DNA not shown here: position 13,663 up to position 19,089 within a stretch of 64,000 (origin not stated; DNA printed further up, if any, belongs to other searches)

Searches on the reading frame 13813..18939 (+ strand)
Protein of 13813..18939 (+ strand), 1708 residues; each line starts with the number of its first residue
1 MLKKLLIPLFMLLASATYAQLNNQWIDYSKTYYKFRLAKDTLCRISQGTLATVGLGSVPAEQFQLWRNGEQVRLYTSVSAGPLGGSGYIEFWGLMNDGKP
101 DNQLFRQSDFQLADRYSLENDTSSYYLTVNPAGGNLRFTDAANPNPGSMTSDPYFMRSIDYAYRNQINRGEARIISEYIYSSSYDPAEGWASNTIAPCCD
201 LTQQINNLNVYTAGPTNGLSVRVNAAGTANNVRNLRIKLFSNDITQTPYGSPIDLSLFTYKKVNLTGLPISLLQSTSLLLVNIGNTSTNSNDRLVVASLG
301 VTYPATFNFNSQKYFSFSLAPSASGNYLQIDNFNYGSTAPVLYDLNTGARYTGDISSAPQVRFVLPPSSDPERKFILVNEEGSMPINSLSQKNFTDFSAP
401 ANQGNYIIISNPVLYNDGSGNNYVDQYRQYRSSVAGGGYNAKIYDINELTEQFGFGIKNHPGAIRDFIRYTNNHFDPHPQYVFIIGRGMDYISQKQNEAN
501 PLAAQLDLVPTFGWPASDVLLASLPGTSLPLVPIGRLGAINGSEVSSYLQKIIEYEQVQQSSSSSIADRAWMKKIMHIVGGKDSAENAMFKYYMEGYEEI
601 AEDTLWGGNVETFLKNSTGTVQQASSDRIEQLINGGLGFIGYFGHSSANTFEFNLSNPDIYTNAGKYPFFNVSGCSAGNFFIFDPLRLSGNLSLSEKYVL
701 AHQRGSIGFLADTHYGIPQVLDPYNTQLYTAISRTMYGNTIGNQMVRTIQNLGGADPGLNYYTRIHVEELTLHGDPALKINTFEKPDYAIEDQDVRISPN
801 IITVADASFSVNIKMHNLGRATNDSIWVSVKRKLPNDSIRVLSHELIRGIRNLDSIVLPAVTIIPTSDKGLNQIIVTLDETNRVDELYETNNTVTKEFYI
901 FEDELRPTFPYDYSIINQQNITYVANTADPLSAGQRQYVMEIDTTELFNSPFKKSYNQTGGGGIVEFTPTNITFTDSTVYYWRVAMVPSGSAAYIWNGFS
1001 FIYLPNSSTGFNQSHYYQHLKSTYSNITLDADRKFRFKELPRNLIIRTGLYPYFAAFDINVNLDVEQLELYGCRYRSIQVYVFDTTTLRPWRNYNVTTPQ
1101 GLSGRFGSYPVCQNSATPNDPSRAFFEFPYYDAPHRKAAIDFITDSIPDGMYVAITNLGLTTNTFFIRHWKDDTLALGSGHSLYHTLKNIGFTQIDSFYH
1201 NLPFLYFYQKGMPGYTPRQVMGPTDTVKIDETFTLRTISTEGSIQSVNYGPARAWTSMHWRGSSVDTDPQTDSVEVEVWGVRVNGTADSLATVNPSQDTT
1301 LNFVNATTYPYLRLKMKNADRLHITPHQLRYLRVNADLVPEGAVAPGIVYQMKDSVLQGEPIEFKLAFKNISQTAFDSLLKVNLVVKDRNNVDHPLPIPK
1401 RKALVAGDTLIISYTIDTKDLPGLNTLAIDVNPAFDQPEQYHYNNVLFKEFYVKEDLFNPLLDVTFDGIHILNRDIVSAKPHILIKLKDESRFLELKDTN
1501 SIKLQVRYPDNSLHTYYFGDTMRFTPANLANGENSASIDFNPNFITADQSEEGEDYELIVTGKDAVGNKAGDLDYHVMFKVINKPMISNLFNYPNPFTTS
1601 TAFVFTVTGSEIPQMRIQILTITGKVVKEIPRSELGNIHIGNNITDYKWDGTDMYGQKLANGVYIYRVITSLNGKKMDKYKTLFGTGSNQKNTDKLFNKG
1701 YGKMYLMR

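Call 72: search_protein_families(library=pfam, proteins=[window:13813-18939:+], max_evalue=0.00001)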
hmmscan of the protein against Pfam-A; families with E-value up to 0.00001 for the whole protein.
window:13813-18939:+ (1708 aa): 1 family
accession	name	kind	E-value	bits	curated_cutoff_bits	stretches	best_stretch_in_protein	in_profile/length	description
PF01364.23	Peptidase_C25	-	1.6e-49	169.5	23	1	406-779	1-373/374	Peptidase family C25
